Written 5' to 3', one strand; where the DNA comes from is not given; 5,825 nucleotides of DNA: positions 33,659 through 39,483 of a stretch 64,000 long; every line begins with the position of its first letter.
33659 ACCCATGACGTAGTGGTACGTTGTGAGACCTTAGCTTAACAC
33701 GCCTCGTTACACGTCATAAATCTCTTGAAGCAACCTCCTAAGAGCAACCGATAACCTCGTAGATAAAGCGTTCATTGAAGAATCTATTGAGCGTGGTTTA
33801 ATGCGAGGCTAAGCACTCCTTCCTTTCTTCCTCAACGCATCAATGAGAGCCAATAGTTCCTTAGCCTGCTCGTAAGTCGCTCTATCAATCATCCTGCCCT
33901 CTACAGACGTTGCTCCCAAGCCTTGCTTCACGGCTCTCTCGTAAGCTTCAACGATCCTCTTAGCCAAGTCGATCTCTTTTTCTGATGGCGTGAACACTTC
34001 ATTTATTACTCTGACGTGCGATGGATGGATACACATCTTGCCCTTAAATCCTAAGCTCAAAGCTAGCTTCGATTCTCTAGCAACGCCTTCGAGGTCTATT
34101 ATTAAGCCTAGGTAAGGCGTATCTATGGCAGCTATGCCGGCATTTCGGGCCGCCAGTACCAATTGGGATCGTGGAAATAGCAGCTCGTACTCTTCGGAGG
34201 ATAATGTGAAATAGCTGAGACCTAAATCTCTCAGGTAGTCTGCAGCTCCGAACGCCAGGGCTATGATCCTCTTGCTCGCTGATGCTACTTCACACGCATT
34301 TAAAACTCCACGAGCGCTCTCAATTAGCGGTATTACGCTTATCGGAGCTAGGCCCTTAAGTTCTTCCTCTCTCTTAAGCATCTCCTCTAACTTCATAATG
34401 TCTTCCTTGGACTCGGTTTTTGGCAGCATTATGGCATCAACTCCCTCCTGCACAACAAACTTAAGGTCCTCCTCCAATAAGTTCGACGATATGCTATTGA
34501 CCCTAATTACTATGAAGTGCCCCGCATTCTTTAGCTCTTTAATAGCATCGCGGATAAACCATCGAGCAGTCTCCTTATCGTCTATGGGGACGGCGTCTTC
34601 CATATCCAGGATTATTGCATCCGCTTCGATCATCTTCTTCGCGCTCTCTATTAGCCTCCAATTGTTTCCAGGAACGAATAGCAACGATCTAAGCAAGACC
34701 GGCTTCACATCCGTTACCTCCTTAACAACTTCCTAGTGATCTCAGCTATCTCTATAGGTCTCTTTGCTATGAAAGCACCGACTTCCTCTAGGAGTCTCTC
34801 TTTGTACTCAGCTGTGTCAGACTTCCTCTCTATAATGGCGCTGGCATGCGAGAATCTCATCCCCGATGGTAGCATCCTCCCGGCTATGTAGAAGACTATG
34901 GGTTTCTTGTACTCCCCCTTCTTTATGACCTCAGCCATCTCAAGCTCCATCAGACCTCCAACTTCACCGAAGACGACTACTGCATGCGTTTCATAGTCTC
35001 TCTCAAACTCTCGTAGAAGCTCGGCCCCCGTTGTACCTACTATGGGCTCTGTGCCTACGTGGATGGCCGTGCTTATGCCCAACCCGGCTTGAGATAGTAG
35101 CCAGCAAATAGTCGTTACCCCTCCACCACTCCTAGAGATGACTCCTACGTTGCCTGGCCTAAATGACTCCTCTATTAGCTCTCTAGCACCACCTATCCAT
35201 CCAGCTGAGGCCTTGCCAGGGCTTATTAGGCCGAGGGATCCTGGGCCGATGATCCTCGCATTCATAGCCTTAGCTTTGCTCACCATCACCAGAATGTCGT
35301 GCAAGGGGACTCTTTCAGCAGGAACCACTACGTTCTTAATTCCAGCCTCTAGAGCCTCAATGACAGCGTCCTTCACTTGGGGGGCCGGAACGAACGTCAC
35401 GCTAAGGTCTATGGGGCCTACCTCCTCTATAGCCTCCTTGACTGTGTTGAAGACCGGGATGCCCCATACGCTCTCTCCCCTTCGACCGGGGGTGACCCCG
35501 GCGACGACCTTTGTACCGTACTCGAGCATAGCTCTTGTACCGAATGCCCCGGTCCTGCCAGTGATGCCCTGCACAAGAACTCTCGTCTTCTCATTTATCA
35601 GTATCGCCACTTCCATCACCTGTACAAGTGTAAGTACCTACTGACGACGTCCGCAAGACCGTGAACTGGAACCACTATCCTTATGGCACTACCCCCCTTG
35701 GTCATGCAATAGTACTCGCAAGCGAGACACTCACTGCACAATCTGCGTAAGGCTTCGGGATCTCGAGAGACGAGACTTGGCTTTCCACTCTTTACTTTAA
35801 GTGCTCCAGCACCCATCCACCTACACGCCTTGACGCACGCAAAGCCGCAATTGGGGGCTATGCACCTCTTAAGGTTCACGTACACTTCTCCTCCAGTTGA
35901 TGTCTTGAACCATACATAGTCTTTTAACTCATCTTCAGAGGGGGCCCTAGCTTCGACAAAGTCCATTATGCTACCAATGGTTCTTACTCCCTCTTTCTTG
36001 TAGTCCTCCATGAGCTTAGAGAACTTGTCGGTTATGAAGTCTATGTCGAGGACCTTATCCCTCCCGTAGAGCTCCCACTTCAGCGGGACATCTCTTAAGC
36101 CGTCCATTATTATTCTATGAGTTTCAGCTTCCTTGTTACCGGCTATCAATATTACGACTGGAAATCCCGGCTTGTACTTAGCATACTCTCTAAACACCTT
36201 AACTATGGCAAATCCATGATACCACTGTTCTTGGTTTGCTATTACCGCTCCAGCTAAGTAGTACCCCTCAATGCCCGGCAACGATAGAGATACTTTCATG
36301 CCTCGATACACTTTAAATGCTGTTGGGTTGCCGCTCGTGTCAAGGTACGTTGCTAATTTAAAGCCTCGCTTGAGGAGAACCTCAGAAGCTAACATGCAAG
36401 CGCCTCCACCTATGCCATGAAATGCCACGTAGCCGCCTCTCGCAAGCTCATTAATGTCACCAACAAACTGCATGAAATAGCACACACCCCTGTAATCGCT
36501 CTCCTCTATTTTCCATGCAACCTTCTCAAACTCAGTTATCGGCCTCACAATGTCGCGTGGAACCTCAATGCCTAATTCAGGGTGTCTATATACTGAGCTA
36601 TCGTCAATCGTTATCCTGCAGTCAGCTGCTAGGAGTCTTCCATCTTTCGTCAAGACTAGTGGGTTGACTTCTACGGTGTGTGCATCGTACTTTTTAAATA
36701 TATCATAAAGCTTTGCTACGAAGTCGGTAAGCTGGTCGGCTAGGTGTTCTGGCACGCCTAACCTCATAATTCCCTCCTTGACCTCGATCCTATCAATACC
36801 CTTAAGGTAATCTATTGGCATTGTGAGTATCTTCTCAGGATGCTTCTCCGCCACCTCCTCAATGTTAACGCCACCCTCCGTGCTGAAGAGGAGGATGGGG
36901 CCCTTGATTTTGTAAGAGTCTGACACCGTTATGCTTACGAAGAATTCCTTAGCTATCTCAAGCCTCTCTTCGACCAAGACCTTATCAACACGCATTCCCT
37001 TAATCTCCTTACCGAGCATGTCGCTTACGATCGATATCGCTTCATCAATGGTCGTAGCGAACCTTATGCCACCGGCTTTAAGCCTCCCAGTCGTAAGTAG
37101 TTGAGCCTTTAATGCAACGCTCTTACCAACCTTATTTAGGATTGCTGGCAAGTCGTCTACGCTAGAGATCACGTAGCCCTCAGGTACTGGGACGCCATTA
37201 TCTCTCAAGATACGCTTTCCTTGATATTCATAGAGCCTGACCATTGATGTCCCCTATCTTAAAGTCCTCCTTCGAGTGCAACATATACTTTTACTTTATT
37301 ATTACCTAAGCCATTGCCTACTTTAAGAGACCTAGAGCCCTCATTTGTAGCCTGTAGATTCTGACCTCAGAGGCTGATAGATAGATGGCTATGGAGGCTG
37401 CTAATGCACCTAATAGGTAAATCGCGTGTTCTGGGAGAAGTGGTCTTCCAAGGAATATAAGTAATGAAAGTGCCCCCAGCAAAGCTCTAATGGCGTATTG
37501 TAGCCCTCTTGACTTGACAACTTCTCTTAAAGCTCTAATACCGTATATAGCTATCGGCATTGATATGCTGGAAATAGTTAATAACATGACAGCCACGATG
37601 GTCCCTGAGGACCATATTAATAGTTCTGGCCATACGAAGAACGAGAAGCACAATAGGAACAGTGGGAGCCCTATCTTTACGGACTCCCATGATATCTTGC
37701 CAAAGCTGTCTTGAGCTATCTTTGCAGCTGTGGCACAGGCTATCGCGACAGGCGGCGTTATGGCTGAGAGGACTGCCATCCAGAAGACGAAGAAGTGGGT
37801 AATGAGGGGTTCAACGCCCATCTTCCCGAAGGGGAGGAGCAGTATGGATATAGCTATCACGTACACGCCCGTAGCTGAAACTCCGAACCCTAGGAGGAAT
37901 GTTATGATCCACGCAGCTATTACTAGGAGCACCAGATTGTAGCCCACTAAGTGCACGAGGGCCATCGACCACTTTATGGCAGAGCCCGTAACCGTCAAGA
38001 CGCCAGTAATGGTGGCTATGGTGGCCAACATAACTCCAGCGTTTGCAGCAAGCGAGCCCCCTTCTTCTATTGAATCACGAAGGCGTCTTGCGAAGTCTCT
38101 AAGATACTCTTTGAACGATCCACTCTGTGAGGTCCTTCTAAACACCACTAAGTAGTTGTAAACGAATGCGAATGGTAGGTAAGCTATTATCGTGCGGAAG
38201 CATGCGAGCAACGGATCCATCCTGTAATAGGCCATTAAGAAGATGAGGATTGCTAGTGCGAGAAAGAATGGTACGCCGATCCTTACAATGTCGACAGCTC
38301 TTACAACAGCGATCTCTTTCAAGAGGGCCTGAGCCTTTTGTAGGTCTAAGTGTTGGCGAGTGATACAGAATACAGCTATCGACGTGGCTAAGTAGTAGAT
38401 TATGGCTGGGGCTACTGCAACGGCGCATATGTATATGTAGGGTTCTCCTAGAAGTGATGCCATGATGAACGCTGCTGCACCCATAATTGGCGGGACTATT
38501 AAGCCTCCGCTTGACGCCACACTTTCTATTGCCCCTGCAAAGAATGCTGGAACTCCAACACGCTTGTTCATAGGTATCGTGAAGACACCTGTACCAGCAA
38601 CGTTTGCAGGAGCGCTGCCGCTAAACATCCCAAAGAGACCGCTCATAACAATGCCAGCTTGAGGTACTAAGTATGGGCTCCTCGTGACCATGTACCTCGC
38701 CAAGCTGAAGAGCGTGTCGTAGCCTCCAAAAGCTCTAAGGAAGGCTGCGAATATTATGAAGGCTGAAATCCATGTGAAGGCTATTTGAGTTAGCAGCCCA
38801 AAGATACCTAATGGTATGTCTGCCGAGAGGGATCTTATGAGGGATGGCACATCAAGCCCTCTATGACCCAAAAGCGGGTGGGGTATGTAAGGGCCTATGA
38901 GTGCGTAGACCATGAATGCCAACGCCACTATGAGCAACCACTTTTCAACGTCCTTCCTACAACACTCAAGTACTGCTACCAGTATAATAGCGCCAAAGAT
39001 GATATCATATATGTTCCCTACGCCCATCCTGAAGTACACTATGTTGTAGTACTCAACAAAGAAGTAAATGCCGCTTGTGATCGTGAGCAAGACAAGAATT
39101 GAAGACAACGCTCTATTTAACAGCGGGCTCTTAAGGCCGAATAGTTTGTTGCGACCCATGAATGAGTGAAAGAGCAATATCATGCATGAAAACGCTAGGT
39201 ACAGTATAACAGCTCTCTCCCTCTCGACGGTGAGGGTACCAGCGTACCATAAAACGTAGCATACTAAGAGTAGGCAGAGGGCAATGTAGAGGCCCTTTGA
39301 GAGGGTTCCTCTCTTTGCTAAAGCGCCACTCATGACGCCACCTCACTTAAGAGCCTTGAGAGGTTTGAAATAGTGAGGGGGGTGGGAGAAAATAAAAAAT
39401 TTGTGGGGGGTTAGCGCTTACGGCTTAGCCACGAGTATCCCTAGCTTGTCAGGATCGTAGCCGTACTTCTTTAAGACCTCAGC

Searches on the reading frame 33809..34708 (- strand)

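Call 103: search_protein_families(library=pfam, proteins=[window:33809-34708:-], max_evalue=0.00001)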
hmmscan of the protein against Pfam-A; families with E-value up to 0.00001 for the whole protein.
window:33809-34708:- (299 aa): 2 families
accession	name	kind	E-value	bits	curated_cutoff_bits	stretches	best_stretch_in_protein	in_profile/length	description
PF03328.21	HpcH_HpaI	-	3.7e-51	174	25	1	7-229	1-221/221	HpcH/HpaI aldolase/citrate lyase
PF15617.12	C-C_Bond_Lyase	-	4.1e-17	62.8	28.4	1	6-279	7-304/320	C-C_Bond_Lyase of the TIM-Barrel fold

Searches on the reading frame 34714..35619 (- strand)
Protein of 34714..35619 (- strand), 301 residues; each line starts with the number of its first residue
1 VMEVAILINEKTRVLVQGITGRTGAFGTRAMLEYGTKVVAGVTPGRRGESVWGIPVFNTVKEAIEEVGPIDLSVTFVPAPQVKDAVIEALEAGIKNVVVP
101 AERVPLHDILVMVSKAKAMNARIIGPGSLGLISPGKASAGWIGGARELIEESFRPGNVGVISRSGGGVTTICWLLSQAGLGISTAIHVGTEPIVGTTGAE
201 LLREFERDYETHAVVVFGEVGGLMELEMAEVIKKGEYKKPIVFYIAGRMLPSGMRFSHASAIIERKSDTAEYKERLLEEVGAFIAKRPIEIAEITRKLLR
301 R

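Call 103: search_protein_families(library=pfam, proteins=[window:34714-35619:-], max_evalue=0.00001)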
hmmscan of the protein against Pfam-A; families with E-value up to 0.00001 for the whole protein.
window:34714-35619:- (301 aa): 4 families
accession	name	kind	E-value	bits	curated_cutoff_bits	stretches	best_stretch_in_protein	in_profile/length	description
PF02629.25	CoA_binding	-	7.6e-26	91.1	22.3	1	9-101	1-95/97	CoA binding domain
PF13607.11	Succ_CoA_lig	-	7.8e-10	39.1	27.4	1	155-262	1-106/138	Succinyl-CoA ligase like flavodoxin domain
PF13380.12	CoA_binding_2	-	5.3e-07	30.5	22.8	1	14-132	3-114/116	CoA binding domain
PF00549.24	Ligase_CoA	-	2e-06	28.4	24.5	1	164-281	4-126/128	CoA-ligase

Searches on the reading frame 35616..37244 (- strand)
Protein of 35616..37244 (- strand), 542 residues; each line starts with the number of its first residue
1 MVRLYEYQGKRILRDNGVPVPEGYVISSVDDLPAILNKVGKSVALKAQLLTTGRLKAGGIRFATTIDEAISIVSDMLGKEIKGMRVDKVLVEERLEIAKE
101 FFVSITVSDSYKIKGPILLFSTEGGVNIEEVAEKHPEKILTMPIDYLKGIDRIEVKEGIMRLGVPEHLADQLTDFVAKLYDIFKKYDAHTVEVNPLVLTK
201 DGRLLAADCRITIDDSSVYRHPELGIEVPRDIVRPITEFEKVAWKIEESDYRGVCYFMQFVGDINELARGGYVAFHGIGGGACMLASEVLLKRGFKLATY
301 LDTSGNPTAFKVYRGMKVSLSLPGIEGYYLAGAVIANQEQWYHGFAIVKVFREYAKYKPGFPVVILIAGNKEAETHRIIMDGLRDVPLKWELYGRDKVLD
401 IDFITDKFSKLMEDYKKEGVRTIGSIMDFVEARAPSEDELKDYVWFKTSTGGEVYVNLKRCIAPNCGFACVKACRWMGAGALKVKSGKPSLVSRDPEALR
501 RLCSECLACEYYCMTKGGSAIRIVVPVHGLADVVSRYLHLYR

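Call 103: search_protein_families(library=pfam, proteins=[window:35616-37244:-], max_evalue=0.00001)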
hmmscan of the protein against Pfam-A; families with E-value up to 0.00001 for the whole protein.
window:35616-37244:- (542 aa): 4 families
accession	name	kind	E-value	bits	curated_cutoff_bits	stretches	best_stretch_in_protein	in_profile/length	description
PF08442.15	ATP-grasp_2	-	2.1e-55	187.9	29.5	1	3-197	1-201/202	ATP-grasp domain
PF24948.1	Citrate_synth_N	-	4.4e-15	56.1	83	1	43-219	54-226/232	ATP-citrate synthase ATP-grasp domain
PF13549.11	ATP-grasp_5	-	4.9e-11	42.9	27.6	1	4-213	10-221/221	ATP-grasp domain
PF01071.24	GARS_A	-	4.8e-06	27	27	1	10-102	7-95/194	Phosphoribosylglycinamide synthetase, ATP-grasp (A) domain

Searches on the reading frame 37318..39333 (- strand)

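Call 103: search_protein_families(library=pfam, proteins=[window:37318-39333:-], max_evalue=0.00001)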
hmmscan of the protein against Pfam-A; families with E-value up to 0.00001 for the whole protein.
window:37318-39333:- (671 aa): 1 family
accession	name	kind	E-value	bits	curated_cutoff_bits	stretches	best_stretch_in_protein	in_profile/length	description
PF06808.19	DctM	-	5.8e-50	170.7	23.8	1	117-563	2-405/413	Tripartite ATP-independent periplasmic transporter, DctM component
